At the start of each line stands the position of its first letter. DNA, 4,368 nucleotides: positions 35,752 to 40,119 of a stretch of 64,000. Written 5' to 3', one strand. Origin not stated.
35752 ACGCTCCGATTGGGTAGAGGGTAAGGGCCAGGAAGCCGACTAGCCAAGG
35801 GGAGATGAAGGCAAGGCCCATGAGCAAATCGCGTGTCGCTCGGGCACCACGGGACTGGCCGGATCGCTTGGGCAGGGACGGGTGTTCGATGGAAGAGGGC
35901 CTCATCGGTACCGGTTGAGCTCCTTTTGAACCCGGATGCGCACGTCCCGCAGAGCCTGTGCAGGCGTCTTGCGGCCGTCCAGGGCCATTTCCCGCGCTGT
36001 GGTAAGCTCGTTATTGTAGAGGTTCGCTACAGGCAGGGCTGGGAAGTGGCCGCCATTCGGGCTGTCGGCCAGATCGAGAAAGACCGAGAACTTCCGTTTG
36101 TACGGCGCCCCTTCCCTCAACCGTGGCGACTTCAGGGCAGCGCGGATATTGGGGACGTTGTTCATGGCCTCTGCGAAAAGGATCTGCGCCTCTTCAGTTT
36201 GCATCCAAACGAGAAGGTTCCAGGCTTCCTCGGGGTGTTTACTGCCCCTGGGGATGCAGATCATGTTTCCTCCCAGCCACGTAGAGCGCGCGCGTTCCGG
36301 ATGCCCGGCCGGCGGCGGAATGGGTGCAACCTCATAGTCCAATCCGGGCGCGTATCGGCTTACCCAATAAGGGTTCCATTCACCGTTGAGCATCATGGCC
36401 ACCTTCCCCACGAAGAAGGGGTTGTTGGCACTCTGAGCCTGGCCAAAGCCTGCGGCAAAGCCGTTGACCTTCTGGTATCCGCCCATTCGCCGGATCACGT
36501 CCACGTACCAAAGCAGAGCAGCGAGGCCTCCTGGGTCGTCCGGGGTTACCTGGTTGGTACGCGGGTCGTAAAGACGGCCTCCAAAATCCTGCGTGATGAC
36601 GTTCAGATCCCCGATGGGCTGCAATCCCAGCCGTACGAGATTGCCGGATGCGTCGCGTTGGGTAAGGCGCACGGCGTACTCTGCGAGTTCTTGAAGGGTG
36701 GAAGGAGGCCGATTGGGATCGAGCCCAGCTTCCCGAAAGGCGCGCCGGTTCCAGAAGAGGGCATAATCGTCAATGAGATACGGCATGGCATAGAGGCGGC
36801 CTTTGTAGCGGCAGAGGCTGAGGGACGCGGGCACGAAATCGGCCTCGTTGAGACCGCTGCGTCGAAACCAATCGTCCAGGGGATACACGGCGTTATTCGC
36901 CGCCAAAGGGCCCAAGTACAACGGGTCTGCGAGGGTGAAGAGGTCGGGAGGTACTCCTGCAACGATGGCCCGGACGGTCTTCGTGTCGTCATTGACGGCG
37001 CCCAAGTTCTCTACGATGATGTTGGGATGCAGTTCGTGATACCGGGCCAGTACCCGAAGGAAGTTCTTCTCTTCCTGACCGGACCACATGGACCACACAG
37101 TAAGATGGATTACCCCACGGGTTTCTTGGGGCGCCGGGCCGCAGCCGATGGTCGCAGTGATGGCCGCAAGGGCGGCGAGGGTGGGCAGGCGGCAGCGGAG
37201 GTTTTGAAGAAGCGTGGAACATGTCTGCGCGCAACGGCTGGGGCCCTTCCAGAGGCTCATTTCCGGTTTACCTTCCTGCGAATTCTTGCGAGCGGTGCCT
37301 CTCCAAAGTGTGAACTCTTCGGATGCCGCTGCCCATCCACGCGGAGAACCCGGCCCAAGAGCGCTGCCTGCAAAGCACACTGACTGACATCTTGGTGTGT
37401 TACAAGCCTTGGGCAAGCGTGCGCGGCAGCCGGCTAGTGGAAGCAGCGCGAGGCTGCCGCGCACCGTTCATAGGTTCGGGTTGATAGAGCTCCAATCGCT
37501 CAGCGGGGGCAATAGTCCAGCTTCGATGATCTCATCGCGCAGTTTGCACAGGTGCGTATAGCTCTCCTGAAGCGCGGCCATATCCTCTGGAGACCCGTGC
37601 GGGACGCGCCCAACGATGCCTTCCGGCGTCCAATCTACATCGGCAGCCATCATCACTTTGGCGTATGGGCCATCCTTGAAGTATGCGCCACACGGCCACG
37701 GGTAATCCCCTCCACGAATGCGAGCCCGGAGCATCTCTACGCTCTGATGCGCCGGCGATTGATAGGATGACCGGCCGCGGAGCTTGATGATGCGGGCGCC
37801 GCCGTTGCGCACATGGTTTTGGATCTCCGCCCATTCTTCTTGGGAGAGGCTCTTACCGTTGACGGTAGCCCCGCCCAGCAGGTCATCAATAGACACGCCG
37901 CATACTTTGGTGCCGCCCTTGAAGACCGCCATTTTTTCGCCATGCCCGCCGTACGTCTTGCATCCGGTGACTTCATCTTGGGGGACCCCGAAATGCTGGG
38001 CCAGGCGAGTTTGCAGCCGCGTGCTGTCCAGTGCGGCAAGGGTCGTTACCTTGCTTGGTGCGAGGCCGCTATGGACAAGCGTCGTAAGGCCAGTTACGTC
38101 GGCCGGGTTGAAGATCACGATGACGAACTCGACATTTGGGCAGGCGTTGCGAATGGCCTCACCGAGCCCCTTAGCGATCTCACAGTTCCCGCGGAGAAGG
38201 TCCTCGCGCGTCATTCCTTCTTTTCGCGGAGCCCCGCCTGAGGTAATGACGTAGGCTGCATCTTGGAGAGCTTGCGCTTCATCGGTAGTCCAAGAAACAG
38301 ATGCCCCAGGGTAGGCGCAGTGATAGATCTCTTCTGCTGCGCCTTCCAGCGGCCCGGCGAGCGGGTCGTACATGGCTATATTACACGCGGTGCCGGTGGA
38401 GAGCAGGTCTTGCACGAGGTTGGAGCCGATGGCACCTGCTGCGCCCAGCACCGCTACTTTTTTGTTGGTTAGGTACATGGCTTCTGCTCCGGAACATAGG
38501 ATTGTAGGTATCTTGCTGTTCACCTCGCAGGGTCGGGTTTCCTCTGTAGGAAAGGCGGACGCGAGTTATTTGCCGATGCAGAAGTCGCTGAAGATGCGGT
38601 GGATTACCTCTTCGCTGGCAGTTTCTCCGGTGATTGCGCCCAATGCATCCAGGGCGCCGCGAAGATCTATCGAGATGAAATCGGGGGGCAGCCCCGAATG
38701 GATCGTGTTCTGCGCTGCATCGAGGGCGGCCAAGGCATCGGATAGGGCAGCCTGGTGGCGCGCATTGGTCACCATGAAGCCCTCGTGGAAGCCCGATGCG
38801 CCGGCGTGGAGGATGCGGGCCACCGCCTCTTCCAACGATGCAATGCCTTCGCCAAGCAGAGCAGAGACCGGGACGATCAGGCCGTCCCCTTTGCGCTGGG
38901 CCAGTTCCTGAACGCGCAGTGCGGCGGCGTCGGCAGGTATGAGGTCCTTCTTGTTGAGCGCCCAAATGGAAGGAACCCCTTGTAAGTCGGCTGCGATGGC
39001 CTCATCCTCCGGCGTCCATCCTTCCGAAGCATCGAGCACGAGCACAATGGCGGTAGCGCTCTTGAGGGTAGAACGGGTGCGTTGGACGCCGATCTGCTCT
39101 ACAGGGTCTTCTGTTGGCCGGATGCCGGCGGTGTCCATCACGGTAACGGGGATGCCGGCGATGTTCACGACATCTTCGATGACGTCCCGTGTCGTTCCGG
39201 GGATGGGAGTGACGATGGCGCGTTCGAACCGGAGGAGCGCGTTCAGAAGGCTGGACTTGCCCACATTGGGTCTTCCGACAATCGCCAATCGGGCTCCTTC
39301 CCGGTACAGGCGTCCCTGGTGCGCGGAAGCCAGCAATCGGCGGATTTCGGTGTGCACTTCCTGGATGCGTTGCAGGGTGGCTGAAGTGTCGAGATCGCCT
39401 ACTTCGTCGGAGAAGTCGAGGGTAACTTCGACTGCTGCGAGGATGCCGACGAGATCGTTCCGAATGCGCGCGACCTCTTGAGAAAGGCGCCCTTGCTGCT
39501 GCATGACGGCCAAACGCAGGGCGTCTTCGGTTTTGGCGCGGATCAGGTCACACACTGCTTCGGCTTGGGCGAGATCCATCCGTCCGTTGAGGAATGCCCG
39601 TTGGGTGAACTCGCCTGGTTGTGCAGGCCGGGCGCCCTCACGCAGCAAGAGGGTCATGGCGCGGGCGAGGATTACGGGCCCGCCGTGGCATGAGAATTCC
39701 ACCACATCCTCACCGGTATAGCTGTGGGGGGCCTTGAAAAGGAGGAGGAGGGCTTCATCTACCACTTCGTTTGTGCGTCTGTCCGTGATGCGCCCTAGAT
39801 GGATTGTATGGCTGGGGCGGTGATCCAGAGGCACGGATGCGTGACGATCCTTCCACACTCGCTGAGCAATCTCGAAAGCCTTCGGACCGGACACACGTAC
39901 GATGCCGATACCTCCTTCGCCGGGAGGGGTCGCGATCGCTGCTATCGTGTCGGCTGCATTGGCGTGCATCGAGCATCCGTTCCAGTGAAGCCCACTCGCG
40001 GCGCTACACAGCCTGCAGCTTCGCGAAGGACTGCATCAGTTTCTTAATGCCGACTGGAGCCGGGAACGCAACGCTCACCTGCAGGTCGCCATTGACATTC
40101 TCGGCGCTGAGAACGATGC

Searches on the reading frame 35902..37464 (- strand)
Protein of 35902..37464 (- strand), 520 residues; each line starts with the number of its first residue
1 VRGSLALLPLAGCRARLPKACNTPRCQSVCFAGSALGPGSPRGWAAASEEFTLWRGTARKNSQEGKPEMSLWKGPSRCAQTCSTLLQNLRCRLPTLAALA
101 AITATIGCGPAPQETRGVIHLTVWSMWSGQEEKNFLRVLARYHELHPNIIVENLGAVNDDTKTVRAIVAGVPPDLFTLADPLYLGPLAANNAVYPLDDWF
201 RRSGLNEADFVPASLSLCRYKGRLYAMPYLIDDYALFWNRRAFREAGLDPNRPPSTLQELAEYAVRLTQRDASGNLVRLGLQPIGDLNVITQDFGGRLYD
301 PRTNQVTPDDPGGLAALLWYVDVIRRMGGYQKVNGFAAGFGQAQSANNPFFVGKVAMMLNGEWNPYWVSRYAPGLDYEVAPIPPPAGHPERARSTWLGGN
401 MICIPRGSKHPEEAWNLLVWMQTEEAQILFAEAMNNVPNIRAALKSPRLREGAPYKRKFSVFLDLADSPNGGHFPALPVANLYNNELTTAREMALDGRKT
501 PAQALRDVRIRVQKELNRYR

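Call 13: search_protein_families(library=pfam, proteins=[window:35902-37464:-], max_evalue=0.001)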
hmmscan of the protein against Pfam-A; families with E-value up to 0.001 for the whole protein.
window:35902-37464:- (520 aa): 2 families
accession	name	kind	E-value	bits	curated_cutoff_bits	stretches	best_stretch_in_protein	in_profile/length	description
PF01547.30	SBP_bac_1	-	1.8e-29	104.2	26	1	134-427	9-306/307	Bacterial extracellular solute-binding protein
PF13416.11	SBP_bac_8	-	3.4e-24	86.6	27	1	150-447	13-269/279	Bacterial extracellular solute-binding protein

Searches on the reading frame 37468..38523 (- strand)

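Call 13: search_protein_families(library=pfam, proteins=[window:37468-38523:-], max_evalue=0.001)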
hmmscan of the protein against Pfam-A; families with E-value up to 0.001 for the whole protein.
window:37468-38523:- (351 aa): 2 families
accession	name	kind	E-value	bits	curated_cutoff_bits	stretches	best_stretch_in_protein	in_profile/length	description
PF00056.29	Ldh_1_N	-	1.4e-29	103.4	27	1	22-159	2-139/141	lactate/malate dehydrogenase, NAD binding domain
PF02866.23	Ldh_1_C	-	5.4e-10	40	22.6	1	164-271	2-104/174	lactate/malate dehydrogenase, alpha/beta C-terminal domain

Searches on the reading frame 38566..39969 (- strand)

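Call 13: search_protein_families(library=pfam, proteins=[window:38566-39969:-], max_evalue=0.001)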
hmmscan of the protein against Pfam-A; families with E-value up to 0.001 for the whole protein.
window:38566-39969:- (467 aa): 7 families
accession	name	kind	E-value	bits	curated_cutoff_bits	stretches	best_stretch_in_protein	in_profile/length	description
PF12631.12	MnmE_helical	-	1.4e-59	202.2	40.1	1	133-464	1-211/211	MnmE helical domain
PF10396.14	TrmE_N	-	1.1e-46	158.3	29.8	1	8-130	1-117/117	GTP-binding protein TrmE N-terminus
PF01926.29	MMR_HSR1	-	2.4e-26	92.5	21.9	1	228-340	2-113/113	50S ribosome-binding GTPase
PF02421.24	FeoB_N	-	8.7e-10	38.8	27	1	227-382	2-155/156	Ferrous iron transport protein B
PF00009.33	GTP_EFTU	-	1.8e-06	28.1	26.5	1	298-387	86-186/188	Elongation factor Tu GTP binding domain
PF00350.29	Dynamin_N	-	5.3e-06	27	27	0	228-261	1-34/168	Dynamin family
PF04548.22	AIG1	-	6.8e-05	22.7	27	1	227-331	2-109/212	AIG1 family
